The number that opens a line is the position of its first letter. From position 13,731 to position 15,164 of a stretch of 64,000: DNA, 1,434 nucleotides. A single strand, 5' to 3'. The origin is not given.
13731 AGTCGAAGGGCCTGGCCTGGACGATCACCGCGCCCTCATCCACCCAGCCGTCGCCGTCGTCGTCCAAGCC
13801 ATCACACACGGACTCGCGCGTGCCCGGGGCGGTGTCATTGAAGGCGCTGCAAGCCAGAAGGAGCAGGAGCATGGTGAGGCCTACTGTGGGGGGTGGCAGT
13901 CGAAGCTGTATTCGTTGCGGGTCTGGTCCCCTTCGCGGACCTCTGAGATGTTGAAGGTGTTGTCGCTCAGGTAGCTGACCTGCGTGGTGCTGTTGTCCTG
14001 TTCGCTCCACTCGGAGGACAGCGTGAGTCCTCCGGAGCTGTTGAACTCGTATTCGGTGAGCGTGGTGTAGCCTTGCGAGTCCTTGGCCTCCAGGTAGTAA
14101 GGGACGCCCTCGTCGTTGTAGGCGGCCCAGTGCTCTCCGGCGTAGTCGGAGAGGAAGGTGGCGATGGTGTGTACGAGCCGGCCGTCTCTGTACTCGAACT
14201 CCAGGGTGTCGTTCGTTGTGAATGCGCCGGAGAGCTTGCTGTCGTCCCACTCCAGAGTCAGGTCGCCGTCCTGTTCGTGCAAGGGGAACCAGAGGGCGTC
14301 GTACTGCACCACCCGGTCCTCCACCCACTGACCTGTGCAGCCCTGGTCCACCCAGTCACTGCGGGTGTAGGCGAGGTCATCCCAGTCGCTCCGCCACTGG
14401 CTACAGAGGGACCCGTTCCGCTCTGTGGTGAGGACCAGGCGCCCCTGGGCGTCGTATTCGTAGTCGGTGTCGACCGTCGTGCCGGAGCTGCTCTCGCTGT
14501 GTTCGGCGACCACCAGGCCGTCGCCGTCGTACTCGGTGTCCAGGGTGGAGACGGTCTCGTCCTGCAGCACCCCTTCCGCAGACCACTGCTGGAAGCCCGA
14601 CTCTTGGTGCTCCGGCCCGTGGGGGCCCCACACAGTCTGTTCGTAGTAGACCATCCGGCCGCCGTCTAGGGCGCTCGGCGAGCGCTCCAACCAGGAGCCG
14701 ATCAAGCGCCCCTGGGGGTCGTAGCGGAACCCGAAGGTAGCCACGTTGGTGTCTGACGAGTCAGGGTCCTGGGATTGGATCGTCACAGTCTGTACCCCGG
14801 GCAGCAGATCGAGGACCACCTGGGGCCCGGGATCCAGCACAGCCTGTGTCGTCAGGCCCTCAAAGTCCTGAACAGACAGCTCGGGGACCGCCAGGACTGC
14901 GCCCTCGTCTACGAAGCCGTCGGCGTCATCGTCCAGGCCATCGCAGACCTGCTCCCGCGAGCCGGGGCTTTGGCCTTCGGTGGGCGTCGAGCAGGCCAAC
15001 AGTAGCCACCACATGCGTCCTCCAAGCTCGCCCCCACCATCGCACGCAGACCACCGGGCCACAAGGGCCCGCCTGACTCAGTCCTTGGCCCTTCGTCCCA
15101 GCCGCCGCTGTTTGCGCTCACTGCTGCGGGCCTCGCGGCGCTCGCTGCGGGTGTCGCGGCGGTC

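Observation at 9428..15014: Tandem array of five divergent, short YD-repeat lipoprotein paralogs with invariant termini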

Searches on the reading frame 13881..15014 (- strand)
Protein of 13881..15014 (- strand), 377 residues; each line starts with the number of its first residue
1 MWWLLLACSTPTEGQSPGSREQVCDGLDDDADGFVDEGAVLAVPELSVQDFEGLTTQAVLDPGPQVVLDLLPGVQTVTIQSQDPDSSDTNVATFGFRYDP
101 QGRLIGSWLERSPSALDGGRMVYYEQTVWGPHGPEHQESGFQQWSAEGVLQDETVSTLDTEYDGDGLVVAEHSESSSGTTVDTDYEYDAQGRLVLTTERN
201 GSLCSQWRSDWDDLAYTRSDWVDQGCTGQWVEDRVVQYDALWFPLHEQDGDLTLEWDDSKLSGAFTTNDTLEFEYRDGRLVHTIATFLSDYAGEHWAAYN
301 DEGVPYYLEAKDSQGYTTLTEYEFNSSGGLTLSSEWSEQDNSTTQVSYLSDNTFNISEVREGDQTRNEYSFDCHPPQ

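Call 4: search_protein_families(library=pfam, proteins=[window:13881-15014:-], max_evalue=1)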
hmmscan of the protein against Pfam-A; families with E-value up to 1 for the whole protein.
window:13881-15014:- (377 aa): 3 families
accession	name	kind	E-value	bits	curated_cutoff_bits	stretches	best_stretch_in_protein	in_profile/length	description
PF05593.20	RHS_repeat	-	3.1e-06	27.9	22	1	162-202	1-37/38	RHS Repeat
PF11617.13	Cu-binding_MopE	-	0.00086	19.9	27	1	16-37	10-30/30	Putative metal-binding motif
PF12324.14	HTH_15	-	0.17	12.5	27.2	0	182-194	59-71/74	Helix-turn-helix domain of alkylmercury lyase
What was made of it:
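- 13881..15014 (-): Gene A (377 aa), promoter-proximal array member. It is the allele that is replaced between strains. RHS_repeat 27.9 bits against a cutoff of 22 (call 4).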

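Call 7: search_protein_families(library=ncbifam, proteins=[window:13881-15014:-], max_evalue=1)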
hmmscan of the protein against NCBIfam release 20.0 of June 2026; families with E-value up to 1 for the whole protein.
window:13881-15014:- (377 aa): 2 families
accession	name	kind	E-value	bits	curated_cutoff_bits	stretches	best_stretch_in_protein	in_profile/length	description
TIGR01643.1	YD_repeat_2x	repeat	5.5e-05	23.5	15.8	1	162-199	1-34/42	YD repeat-containing protein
NF002334.0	PRK01294.1-2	equivalog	0.11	11.6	285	1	159-197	47-85/336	lipase secretion chaperone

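Call 8: find_homologous_proteins(query=window:13881-15014:-, max_evalue=0.001)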
Query window:13881-15014:- (377 aa): 6 proteins with E <= 0.001 among 5475 candidates.
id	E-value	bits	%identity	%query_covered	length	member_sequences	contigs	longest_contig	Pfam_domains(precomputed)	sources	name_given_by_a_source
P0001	1.9e-255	865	100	100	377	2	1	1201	PF05593.20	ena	-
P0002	3.9e-68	249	42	99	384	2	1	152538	-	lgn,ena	-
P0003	6.4e-50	189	37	100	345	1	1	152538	-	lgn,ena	-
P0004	2.7e-42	163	34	100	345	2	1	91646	-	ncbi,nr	ncbi:MAG: hypothetical protein VX899_07350 [Myxococcota bacterium]|nr:hypothetical protein [Myxococc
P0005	3.1e-41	160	33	99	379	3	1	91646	PF05593.20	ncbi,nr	ncbi:MAG: hypothetical protein VX899_07345 [Myxococcota bacterium]|nr:hypothetical protein [Myxococc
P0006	1.9e-17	82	28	100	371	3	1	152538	-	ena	-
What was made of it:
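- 6 hits among 5.8 billion clusters (call 8). Myxococcota host (call 8).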

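Call 10: find_encoding_contigs(protein=P0002, flank=10000, max_places=6)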
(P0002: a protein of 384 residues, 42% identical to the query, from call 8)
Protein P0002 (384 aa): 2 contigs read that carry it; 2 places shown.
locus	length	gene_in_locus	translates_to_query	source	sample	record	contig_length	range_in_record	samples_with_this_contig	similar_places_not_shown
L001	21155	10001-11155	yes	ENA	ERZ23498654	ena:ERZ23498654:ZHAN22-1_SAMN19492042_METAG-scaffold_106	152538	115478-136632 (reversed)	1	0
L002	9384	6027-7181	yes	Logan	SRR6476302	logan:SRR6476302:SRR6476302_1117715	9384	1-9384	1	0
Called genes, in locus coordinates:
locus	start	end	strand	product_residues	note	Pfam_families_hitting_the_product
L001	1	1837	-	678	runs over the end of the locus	-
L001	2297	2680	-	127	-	-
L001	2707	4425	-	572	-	-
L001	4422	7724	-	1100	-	PF00069:Pkinase, PF03109:ABC1 (faint), PF07714:PK_Tyr_Ser-Thr, PF13191:AAA_16, PF07719:TPR_2 (faint), PF00515:TPR_1 (faint), PF13374:TPR_10 (faint), PF13424:TPR_12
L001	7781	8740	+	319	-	-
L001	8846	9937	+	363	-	PF17820:PDZ_6 (weak)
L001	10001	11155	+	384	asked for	-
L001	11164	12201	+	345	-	-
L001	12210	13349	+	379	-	PF05593:RHS_repeat (faint)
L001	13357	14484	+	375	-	-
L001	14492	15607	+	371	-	-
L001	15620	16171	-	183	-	PF02635:DsrE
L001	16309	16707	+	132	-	PF00085:Thioredoxin, PF13098:Thioredoxin_2, PF13728:TraF (weak)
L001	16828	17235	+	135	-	-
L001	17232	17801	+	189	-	PF16252:DUF4908 (weak)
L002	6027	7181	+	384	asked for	-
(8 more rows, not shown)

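Call 11: find_encoding_contigs(protein=P0001, flank=10000, max_places=6)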
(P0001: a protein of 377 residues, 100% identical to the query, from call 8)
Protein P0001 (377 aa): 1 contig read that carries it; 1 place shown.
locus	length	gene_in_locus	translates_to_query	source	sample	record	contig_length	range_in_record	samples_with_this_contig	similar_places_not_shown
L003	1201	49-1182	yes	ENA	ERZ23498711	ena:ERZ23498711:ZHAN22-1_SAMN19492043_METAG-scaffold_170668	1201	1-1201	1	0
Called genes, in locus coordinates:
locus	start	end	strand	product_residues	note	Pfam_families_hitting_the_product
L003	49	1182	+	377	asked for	PF05593:RHS_repeat (weak)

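Call 21: find_related_loci(query=A2, collection=genome_contigs, flank=10000)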
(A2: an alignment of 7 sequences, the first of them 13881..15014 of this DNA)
Query A2 (377 aa) in genome_contigs; peptide patterns used: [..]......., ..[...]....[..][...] (x = any residue, [..] = any of these).
598 stretches matched a pattern (row limit reached: there are more); 2 encode a relative of the query (tblastn E <= 1e-3); 2 distinct loci.
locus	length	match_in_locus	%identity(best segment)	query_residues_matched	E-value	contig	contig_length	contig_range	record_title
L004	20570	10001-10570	32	1-204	3e-9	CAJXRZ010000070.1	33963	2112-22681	MAG TPA_asm: uncultured proteobacterium isolate SRR3933377_bin.20_MetaBAT_v2.12.1_MAG genome assembly, contig: NODE_327_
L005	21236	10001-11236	60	5-40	2e-6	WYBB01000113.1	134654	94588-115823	MAG: Deltaproteobacteria bacterium isolate PRO4 k127_262648, whole genome shotgun sequence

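Call 25: predict_structure(alignment_id=A2)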
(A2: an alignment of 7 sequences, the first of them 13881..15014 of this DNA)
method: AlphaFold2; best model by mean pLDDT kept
length: 377 residues; sequences in the alignment: 7
mean_pLDDT: 78.4   pTM: 0.67
mean pLDDT of the five models: 78.4, 76.9, 72.9, 69.5, 67.7
residues with pLDDT >= 90: 121; 70-90: 162; 50-70: 48; < 50: 46
segments of 3 or more residues with pLDDT < 50: 1-28, 33-36, 48-56, 375-377
pLDDT, mean of each block of 10 residues (from residue 1): 37 35 44 56 64 49 61 80 66 86 88 68 94 95 89 95 95 94 95 94 94 90 95 84 69 74 72 82 83 88 86 89 84 89 88 79 82 61
secondary structure, 60 per line:
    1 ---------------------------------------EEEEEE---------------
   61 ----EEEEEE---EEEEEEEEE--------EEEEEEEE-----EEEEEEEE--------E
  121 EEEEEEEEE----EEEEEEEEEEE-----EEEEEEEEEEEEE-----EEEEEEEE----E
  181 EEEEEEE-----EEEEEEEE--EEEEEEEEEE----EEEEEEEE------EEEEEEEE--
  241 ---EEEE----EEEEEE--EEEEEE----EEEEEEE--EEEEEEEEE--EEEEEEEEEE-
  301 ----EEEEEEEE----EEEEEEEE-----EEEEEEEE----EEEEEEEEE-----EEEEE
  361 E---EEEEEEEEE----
elements in order: E40-45 E65-70 E74-82 E91-98 E104-111 E120-129 E134-144 E150-162 E168-175 E180-187 E193-200 E203-212 E217-224 E231-238 E244-247 E252-257 E260-265 E270-276 E279-287 E290-299 E305-312 E317-324 E330-337 E342-350 E356-361 E365-373
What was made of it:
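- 13881..15014 (-): AlphaFold2 model with pLDDT 78, all-beta with 26 strands (call 25).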

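Call 27: search_protein_representatives(alignment_id=A2)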
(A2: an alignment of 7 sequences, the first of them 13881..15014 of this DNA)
Query: 7 sequences, 373 profile positions. Proteins with E-value up to 0.001 (for the whole library): 708; up to 1e-10: 41; up to 1e-30: 6. The best 150 are listed.
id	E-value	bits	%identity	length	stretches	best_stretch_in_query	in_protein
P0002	8.9e-153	525.4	-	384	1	2-373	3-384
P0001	2.2e-150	517.5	-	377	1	2-373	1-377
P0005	2.3e-147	507.6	-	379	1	1-373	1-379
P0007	1.1e-138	479.1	-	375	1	1-373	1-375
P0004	2.8e-138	477.7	-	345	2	178-373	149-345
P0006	3.9e-134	464.1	-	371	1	1-373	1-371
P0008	3.9e-22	95.5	-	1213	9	9-60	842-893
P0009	9.7e-21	90.9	-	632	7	23-52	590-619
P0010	2.1e-20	89.8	-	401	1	1-312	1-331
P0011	2.5e-17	79.6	-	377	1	2-345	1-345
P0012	4.1e-17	79.0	-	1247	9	17-53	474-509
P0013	1.6e-16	77.1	-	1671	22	22-40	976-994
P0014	6.7e-16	75.0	-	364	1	2-280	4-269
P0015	6.9e-16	74.9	-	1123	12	23-68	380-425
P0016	2.8e-15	72.9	-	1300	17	8-51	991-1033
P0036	6.3e-11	58.6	-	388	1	1-369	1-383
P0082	7.7e-09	51.7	-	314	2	3-60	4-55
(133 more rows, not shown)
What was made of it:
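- Closest known: Myxococcota proteins with the MopE-type 'putative metal-binding motif'. Same: Many long proteins with multiple copies of this motif hit positions 9-60 of the family profile (call 27).
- About 15 full-length relatives among 1.84 billion representatives (call 27).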

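Call 29: fold_search(model_id=the predicted structure, library=pdb)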
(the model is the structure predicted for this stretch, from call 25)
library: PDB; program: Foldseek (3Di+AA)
matches with E <= 10: 926; with E <= 0.001: 48
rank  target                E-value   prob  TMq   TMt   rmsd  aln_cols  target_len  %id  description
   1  7q97_A                4.6e-09  1.00  0.26  0.12  18.9       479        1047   12  Structure of the bacterial type VI secretion system effector RhsA. (released 2021-12-22)
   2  8qja_A                1.2e-08  1.00  0.18  0.08  26.8       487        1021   12  T6SS-linked Rhs repeat protein - Advenella mimigardefordensis VgrG-Rhs core (released 2024-09-25)
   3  8qjb_A                1.2e-08  1.00  0.35  0.16  14.3       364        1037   16  T6SS-linked Rhs repeat protein - Salmonella bongori Rhs-core domain extended N-terminus (released 2024-09-25)
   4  7bam_A                1.3e-08  1.00  0.42  0.09  12.7       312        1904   13  human Teneurin4 WT C2 (released 2021-12-01)
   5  8qja_C                1.4e-08  1.00  0.17  0.08  27.4       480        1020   13  T6SS-linked Rhs repeat protein - Advenella mimigardefordensis VgrG-Rhs core (released 2024-09-25)
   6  8qjd_B                1.5e-08  1.00  0.33  0.15  13.0       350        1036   16  T6SS-linked Rhs repeat protein - Salmonella bongori Rhs-core domain (released 2024-09-25)
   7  6ske_A                1.7e-08  1.00  0.41  0.10  16.0       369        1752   12  Teneurin 2 in complex with Latrophilin 2 Lec domain (released 2020-02-12)
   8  8qjc                  1.7e-08  1.00  0.34  0.15  14.2       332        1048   15  T6SS-linked Rhs repeat protein - Salmonella bongori Rhs-core domain with toxin domain (released 2024-09-25)
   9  8h8b                  2.4e-08  1.00  0.20  0.09  22.1       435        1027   13  Type VI secretion system effector RhsP in its pre-autoproteolysis and monomeric form (released 2023-01-18)
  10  8h8a_A                2.9e-08  1.00  0.27  0.12  20.3       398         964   13  Type VI secretion system effector RhsP in its post-autoproteolysis and monomeric form (released 2023-01-18)
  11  8uxt                  4.1e-08  1.00  0.30  0.10  18.5       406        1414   13  Acinetobacter baumannii Tse15 Rhs effector, toxin cleavage mutant (D1369N, D1391N) (released 2024-10-09)
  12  7ban_A                4.7e-08  1.00  0.42  0.09  14.3       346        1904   12  human Teneurin4 Mut C2 (released 2022-01-12)
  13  6vhh_A                5.1e-08  1.00  0.24  0.07  19.1       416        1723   12  Human Teneurin-2 and human Latrophilin-3 binary complex (released 2020-06-03)
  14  8qja_D                6.2e-08  1.00  0.16  0.08  27.2       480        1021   12  T6SS-linked Rhs repeat protein - Advenella mimigardefordensis VgrG-Rhs core (released 2024-09-25)
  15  8uy4_A                1.0e-07  1.00  0.30  0.11  18.3       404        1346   13  Acinetobacter baumannii Tse15 Rhs effector (released 2024-10-09)
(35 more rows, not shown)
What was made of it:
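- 13881..15014 (-): Foldseek finds Rhs and teneurin shells (call 29).
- On Rhs / YD-repeat superfamily (repeat level): Foldseek probability is 1.0 to Rhs and teneurin shells (call 29).
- On Rhs toxin proteins (full architecture): TM-score normalised to the targets is 0.08-0.16 (call 29).
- Closest known: Tandem variable lipoprotein families and single-layer-sheet lipoproteins. Same: The fold is an anti-parallel beta-hairpin sheet resembling the OspA sheets (call 29).
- The best Foldseek PDB matches are Rhs and teneurin shells, then OspA single-layer sheets (call 29).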

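Call 31: find_homologous_proteins(query=A4, max_evalue=1e-8)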
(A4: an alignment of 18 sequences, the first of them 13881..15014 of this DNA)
Query A4 (18 sequences) (377 aa, profile of the alignment): 11 proteins with E <= 1e-8 among 8000 candidates.
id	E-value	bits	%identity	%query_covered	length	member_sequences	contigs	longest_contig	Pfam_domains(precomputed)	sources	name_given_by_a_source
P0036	1.3e-107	379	32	54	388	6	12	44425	-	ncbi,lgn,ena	-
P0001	5.0e-101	357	100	100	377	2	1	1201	PF05593.20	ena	-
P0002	3.6e-98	348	42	99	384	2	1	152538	-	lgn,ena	-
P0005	3.3e-96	341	33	99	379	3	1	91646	PF05593.20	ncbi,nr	ncbi:MAG: hypothetical protein VX899_07345 [Myxococcota bacterium]|nr:hypothetical protein [Myxococc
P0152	2.3e-93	332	26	56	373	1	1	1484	PF05593.20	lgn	-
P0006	3.1e-91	325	28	100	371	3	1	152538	-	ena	-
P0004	1.2e-90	323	34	100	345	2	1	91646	-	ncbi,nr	ncbi:MAG: hypothetical protein VX899_07350 [Myxococcota bacterium]|nr:hypothetical protein [Myxococc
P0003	1.8e-89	319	37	100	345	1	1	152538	-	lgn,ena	-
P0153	6.4e-80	288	23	59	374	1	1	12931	-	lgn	-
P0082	7.6e-78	281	62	6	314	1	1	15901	-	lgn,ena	-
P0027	2.4e-65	240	26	60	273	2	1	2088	-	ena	-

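Call 32: find_encoding_contigs(protein=P0153, flank=10000, max_places=3)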
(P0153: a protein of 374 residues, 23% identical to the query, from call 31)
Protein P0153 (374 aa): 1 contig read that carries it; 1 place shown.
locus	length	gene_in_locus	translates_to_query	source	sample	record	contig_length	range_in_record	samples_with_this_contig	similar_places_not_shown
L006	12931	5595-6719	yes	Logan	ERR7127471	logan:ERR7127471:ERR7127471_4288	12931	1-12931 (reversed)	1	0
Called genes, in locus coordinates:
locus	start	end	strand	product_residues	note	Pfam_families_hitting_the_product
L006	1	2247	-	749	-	?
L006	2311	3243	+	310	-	-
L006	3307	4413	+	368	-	PF17820:PDZ_6 (weak)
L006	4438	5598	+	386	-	-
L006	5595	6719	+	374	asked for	-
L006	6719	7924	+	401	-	-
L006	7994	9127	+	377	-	PF05593:RHS_repeat (faint)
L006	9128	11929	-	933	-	PF00089:Trypsin (faint), PF13365:Trypsin_2, PF00595:PDZ (faint), PF13180:PDZ_2 (faint), PF12812:PDZ_1, PF17820:PDZ_6 (weak)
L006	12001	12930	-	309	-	?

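Call 33: find_encoding_contigs(protein=P0082, flank=10000, max_places=3)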
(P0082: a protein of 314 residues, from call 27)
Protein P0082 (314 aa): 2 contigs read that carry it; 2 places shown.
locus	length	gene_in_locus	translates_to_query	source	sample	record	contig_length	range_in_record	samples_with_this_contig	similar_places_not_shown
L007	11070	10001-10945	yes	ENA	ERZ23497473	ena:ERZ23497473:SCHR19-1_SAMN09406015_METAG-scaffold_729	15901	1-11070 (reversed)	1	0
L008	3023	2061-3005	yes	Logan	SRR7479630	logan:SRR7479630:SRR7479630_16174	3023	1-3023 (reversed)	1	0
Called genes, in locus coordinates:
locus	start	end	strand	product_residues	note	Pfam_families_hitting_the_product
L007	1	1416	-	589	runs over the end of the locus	-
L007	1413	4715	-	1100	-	PF00069:Pkinase, PF07714:PK_Tyr_Ser-Thr, PF25058:ARM_TT21 (faint), PF13191:AAA_16, PF07719:TPR_2 (faint), PF17874:TPR_MalT (weak), PF00515:TPR_1 (faint), PF13424:TPR_12, +2 more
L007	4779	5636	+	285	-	-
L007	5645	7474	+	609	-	PF00989:PAS (faint), PF08447:PAS_3, PF00512:HisKA (faint), PF02518:HATPase_c, PF13581:HATPase_c_2 (faint), PF00072:Response_reg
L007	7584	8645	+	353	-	PF17820:PDZ_6 (weak)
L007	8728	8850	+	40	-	-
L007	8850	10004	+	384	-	-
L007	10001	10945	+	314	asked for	-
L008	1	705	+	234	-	?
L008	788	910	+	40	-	-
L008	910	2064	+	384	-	-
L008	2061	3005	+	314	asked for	-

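Call 34: find_encoding_contigs(protein=P0036, flank=8000, max_places=8)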
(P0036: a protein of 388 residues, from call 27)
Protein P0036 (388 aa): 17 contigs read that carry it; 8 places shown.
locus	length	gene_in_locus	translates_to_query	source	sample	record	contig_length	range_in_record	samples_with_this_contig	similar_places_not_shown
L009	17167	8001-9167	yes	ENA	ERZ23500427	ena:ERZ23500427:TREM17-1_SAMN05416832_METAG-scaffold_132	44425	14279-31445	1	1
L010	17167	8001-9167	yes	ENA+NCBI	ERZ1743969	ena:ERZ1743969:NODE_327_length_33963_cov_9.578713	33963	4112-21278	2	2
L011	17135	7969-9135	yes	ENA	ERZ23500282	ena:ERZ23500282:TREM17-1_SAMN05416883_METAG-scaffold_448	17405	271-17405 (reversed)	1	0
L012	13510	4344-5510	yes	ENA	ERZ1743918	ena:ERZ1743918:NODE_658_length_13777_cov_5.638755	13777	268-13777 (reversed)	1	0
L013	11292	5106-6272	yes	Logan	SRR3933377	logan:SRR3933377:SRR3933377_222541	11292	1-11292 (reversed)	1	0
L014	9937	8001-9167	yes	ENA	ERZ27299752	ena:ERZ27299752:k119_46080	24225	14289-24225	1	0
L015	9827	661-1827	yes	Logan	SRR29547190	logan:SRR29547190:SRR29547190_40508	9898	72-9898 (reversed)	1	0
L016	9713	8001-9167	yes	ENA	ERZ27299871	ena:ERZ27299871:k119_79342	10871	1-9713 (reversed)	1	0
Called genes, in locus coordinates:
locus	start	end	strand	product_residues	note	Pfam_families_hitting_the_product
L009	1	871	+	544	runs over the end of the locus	-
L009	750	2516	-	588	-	-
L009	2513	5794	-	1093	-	PF00069:Pkinase, PF07714:PK_Tyr_Ser-Thr, PF13191:AAA_16, PF13174:TPR_6 (faint), PF25058:ARM_TT21 (faint), PF14938:SNAP (weak), PF17874:TPR_MalT, PF13424:TPR_12, +4 more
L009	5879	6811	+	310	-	-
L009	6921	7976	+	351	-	PF17820:PDZ_6 (weak)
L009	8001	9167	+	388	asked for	-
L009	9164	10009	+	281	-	-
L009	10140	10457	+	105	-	-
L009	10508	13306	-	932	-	PF13365:Trypsin_2, PF00595:PDZ (faint), PF13180:PDZ_2 (faint), PF12812:PDZ_1, PF17820:PDZ_6 (weak)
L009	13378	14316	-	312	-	PF25087:GMPPB_C (faint), PF00132:Hexapep (weak), PF14602:Hexapep_2 (faint), PF00132:Hexapep, PF25084:LbH_EIF2B (weak), PF00132:Hexapep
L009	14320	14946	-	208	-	PF00406:ADK, PF13207:AAA_17, PF13671:AAA_33 (faint)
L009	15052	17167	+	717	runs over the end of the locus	PF11617:Cu-binding_MopE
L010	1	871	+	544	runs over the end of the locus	-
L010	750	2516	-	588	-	-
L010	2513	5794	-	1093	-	PF00069:Pkinase, PF07714:PK_Tyr_Ser-Thr, PF13191:AAA_16, PF13174:TPR_6 (faint), PF25058:ARM_TT21 (faint), PF14938:SNAP (weak), PF17874:TPR_MalT, PF13424:TPR_12, +4 more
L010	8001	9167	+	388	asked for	-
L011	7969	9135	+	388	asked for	-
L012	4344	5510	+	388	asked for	-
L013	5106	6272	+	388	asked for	-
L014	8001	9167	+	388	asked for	-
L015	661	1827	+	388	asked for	-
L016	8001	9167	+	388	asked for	-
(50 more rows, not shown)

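Call 37: search_solved_structures(query=A4, max_evalue=0.01)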
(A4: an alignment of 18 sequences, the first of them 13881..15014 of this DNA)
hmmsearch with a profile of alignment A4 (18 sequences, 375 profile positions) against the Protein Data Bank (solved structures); distinct sequences matched with E-value up to 0.01: 10.
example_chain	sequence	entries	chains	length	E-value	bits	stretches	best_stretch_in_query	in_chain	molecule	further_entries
8h8a_A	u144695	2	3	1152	1.1e-17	67.8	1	226-368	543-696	Putative Rhs-family protein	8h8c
8h8b_A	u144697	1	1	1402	4.8e-17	65.7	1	226-369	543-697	Putative Rhs-family protein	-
7q97_A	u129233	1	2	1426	2e-12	50.5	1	90-272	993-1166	Rhs family protein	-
8cp6_B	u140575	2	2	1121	8e-07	32.1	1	171-370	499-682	Toxin protein Tse5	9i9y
8uxt_A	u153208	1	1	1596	1.2e-06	31.6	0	64-183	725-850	Tse15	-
8uy4_A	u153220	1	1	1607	1.3e-06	31.4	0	64-183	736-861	Tse15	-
2ymu_A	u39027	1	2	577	3.9e-05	26.6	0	223-308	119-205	WD-40 REPEAT PROTEIN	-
6r60_A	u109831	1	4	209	0.00036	23.4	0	223-307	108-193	WD-40 repeat protein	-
9ifo_A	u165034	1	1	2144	0.00094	22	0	87-191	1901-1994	Teneurin-Like Protein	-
6fay_A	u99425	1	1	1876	0.0022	20.8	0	147-369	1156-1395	Odz3 protein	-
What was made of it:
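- On Rhs / YD-repeat superfamily (repeat level): The family profile hits RhsP at E=1e-17 and RhsA at 2e-12 (call 37).
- Closest known: Rhs / YD-repeat proteins. Same: Homologous YD-type beta-hairpin repeats by profile (E=1e-17 to solved Rhs proteins, call 37) and by predicted fold (call 29).
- A profile of the family hits solved Rhs proteins, E=1e-17 to 2e-12 (call 37). YD repeats (calls 4, 37).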
